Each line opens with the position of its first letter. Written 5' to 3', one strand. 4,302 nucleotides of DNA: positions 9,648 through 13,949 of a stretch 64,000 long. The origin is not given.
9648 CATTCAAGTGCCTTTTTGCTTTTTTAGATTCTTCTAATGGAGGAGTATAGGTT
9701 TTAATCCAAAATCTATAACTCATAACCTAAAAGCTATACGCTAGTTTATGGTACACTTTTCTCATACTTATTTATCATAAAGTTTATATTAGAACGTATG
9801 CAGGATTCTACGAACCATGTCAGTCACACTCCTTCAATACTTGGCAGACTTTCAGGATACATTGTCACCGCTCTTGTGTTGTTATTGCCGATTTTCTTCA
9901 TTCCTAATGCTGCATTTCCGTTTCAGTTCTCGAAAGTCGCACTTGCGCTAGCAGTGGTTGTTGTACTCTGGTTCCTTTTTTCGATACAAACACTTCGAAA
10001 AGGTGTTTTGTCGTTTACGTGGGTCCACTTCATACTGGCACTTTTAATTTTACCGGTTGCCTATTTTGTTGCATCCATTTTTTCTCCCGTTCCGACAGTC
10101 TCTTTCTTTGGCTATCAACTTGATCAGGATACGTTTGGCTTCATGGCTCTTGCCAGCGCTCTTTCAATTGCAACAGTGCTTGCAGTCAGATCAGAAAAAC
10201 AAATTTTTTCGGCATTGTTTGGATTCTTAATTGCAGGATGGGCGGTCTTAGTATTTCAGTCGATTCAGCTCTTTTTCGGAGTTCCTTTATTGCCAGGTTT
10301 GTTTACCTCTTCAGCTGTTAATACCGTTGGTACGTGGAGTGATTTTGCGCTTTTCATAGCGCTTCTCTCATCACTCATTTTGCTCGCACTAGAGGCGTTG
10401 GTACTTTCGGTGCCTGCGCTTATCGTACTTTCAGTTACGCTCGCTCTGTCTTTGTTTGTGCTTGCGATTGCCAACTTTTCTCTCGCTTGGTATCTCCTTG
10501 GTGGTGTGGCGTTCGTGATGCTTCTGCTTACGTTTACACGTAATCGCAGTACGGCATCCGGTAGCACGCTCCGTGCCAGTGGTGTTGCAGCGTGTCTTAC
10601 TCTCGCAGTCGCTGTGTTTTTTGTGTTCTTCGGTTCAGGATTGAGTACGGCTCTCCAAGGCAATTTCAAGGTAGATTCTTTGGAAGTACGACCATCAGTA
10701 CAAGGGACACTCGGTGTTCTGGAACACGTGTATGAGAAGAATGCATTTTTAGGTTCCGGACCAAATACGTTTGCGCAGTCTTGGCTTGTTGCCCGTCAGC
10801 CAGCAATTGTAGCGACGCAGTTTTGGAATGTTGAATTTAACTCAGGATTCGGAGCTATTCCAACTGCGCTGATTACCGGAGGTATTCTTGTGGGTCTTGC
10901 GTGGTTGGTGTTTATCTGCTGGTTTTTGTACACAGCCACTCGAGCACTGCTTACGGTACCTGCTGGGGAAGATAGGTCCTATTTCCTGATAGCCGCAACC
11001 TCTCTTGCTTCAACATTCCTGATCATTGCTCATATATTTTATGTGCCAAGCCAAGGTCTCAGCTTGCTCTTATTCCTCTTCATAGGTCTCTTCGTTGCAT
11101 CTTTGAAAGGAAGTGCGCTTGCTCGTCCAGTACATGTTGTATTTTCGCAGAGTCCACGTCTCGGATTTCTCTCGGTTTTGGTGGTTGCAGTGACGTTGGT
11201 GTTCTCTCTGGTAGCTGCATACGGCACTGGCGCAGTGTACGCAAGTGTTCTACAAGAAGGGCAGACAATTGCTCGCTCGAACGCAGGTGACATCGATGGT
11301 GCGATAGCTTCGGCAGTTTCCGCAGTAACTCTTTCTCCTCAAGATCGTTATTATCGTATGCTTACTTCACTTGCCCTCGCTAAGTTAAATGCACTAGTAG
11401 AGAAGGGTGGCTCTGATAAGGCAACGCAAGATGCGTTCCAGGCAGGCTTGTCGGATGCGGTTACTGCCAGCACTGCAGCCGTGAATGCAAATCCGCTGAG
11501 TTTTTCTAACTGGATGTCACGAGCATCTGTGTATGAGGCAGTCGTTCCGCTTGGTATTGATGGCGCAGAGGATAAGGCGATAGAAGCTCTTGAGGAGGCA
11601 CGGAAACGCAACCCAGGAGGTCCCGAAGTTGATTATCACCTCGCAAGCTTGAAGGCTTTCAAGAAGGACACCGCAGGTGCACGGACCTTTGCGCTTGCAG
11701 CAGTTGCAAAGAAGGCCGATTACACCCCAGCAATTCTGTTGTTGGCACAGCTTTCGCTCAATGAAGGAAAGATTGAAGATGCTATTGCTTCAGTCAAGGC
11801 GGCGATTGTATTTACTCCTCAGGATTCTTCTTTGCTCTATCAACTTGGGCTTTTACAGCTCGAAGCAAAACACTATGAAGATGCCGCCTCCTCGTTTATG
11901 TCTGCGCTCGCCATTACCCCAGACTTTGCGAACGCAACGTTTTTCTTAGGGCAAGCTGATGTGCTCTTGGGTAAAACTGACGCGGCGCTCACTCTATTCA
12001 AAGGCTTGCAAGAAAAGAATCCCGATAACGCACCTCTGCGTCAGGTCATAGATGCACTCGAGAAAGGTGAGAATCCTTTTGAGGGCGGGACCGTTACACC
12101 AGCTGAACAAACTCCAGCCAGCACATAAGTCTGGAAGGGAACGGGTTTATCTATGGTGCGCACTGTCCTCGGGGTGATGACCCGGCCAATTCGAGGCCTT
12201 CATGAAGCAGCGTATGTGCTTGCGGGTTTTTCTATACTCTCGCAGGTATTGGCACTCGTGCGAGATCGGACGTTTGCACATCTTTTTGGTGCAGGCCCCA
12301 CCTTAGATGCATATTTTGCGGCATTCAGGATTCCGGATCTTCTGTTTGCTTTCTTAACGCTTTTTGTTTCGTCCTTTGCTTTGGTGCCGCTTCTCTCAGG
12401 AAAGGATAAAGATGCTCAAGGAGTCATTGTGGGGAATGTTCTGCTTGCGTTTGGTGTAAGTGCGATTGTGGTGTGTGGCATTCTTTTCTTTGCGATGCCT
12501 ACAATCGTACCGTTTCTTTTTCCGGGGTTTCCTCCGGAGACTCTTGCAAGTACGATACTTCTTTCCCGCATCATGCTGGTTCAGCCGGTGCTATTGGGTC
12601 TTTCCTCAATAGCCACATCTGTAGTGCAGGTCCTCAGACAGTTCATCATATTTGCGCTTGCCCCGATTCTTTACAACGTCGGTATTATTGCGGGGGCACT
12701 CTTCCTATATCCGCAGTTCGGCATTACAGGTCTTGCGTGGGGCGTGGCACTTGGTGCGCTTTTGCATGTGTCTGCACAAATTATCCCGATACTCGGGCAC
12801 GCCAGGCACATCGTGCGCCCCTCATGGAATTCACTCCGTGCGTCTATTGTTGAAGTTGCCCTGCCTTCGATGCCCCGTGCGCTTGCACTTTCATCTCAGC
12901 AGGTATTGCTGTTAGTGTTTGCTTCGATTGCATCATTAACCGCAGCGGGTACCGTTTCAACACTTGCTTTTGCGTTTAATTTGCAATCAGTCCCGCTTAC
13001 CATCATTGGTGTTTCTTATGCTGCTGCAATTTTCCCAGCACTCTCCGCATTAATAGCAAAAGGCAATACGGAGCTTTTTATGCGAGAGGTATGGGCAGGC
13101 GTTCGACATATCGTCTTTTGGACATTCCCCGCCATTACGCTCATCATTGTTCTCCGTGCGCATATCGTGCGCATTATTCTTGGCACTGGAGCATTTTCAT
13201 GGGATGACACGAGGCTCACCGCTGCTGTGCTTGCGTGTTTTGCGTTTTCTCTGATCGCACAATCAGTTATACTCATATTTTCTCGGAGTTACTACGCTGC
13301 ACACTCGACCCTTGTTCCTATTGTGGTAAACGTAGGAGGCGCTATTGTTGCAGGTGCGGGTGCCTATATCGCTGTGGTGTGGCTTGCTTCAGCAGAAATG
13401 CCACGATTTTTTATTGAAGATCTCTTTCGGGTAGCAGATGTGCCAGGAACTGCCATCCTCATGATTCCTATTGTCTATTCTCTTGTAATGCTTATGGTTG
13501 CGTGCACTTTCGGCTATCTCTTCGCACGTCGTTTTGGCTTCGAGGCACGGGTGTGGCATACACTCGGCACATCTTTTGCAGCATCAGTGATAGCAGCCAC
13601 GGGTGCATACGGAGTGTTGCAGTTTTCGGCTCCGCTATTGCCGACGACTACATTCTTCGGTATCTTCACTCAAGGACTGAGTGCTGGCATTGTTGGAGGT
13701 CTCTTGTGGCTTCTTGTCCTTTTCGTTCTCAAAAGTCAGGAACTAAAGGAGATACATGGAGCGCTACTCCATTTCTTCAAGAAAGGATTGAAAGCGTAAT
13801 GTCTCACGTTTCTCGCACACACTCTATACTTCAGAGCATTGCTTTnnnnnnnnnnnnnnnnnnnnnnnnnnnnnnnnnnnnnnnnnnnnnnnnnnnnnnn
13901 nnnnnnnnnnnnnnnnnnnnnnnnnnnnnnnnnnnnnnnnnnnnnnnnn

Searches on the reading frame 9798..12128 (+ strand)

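Call 9: search_protein_families(library=pfam, proteins=[window:9798-12128:+], max_evalue=0.001)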
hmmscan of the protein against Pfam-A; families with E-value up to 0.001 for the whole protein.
window:9798-12128:+ (776 aa): 13 families
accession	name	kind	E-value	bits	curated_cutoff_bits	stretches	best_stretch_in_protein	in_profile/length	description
PF14559.12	TPR_19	-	8e-14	52.2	25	1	688-748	2-62/68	Tetratricopeptide repeat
PF07719.23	TPR_2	-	3.9e-10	39.5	27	0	679-709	3-33/34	Tetratricopeptide repeat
PF13428.12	TPR_14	-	7.6e-10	38.9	23.5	0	592-617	18-43/44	Tetratricopeptide repeat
PF13432.12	TPR_16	-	1e-09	39.1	32.7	1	681-745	1-65/65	Tetratricopeptide repeat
PF13414.12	TPR_11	-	2.6e-08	33.8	26.8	0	656-688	7-39/42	TPR repeat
PF13181.12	TPR_8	-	3e-06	27.4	25.7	0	679-709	3-33/34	Tetratricopeptide repeat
PF00515.34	TPR_1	-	2.6e-05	24.3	27.8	0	679-710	3-34/34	Tetratricopeptide repeat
PF14561.12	TPR_20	-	4.2e-05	24.2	25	0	662-712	7-57/90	Tetratricopeptide repeat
PF13371.12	TPR_9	-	0.00014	22.2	35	1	651-711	3-63/73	Tetratricopeptide repeat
PF12895.13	ANAPC3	-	0.00023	21.8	27.2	0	645-698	25-77/82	Anaphase-promoting complex, cyclosome, subunit 3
PF13174.12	TPR_6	-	0.00029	21.7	26.3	0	717-743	6-32/33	Tetratricopeptide repeat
PF13429.12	TPR_15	-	0.00043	20.2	26.2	1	546-747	48-250/280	Tetratricopeptide repeat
PF25060.1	ARM_TT21_2nd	-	0.0007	19.6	27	0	593-656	206-269/270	Tetratricopeptide repeat protein 21 second ARM domain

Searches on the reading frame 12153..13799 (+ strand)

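Call 9: search_protein_families(library=pfam, proteins=[window:12153-13799:+], max_evalue=0.001)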
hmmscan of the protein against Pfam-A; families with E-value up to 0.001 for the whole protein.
window:12153-13799:+ (548 aa): 1 family
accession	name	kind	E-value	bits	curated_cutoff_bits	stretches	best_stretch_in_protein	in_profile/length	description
PF03023.19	MurJ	-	1.1e-57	196.2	27.4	1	41-409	1-373/451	Lipid II flippase MurJ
